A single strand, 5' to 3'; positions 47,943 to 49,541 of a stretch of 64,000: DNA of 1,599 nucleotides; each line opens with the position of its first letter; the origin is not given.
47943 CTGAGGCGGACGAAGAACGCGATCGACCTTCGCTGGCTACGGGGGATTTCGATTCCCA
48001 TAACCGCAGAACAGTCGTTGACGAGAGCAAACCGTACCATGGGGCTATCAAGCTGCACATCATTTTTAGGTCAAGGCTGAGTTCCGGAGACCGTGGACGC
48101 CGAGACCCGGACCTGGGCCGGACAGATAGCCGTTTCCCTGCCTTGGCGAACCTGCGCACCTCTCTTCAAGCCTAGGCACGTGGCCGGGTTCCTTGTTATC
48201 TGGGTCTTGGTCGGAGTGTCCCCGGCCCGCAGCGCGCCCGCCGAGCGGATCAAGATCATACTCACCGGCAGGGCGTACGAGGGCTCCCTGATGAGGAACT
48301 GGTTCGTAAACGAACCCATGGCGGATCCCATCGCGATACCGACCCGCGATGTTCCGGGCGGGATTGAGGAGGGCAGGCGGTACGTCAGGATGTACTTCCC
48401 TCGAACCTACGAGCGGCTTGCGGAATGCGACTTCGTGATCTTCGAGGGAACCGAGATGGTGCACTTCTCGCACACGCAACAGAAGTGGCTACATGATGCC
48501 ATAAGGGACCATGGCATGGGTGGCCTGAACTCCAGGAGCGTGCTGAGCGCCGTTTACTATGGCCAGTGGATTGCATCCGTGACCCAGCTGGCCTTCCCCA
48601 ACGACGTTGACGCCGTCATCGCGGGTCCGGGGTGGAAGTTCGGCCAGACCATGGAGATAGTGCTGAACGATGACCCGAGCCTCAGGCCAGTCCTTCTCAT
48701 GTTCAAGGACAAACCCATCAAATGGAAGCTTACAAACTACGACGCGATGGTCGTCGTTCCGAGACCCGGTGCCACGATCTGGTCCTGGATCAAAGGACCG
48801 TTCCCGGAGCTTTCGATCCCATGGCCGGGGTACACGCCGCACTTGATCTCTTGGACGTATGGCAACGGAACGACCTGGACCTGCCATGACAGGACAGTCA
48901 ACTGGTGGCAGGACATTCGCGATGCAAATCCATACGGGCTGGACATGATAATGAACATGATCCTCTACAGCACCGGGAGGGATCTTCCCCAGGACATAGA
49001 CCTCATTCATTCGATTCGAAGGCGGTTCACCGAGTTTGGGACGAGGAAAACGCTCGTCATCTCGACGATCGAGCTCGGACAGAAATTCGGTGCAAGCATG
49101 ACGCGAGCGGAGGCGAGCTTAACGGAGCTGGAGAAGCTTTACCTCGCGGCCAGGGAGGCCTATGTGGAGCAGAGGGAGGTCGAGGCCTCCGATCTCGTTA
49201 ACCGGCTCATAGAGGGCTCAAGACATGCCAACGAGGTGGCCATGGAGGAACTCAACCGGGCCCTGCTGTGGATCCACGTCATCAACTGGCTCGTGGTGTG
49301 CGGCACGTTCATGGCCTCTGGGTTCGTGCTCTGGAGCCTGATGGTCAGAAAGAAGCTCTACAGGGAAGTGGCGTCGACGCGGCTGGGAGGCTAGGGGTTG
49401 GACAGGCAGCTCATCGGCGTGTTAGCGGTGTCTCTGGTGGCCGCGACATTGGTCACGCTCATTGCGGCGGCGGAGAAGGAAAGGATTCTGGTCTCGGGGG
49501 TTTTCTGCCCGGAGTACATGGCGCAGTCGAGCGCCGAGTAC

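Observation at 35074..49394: Three paralogs of an uncharacterised ~400-aa secreted, tail-anchored protein family within 14 kb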

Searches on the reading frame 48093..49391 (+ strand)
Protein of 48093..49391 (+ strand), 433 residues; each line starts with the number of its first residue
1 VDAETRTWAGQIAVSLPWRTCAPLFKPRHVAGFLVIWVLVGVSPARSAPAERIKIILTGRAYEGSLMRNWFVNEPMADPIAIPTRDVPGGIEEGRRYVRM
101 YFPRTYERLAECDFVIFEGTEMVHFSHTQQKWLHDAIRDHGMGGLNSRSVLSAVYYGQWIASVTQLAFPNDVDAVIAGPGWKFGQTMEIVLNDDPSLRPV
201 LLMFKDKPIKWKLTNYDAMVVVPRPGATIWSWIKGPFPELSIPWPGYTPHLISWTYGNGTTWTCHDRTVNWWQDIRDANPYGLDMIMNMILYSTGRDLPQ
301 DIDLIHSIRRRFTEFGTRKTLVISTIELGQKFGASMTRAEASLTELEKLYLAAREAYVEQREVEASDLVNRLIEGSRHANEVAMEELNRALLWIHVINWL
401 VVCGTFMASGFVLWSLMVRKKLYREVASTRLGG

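Call 4: search_protein_families(library=pfam, proteins=[window:48093-49391:+], max_evalue=1)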
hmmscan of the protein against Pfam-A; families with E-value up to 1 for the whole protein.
window:48093-49391:+ (433 aa): 1 family
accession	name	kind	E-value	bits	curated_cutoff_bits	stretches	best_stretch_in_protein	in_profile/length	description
PF21006.2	NHase_beta_N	-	0.14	12.7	21.5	1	127-167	41-80/115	Nitrile hydratase beta subunit, N-terminal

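Call 9: search_protein_families(library=ncbifam, proteins=[window:48093-49391:+], max_evalue=1)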
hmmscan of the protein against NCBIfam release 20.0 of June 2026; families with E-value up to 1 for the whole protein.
window:48093-49391:+ (433 aa): 0 families

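Call 64: find_homologous_proteins(query=window:48093-49391:+, max_evalue=1e-10)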
Query window:48093-49391:+ (433 aa): 55 proteins with E <= 1e-10 among 4007 candidates.
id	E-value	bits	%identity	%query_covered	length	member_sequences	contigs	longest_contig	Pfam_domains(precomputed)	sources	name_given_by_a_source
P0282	0.0e+0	1015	100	100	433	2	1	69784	-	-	-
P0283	1.7e-233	793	86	89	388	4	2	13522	-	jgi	-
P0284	8.8e-219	745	77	94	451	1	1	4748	-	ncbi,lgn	-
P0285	1.3e-185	636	65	91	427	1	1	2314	-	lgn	-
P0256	7.4e-178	610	64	92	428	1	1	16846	-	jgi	jgi:hypothetical protein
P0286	6.9e-177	607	63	93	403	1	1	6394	-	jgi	-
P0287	1.2e-163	563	63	88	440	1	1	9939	-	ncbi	-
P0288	9.1e-160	550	62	88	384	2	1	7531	-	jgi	jgi:hypothetical protein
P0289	4.3e-131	456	51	93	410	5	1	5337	-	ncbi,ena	-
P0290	1.1e-128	448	62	72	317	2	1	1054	-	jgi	jgi:hypothetical protein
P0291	1.7e-127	444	51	88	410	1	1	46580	-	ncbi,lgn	-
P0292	4.3e-126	439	50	94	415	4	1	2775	-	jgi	jgi:hypothetical protein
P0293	4.7e-125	436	51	88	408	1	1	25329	-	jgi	-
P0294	2.0e-124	434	50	88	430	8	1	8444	-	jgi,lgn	-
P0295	5.0e-124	433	47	93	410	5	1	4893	-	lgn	-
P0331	3.4e-22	97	36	35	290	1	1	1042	PF07090.18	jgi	jgi:hypothetical protein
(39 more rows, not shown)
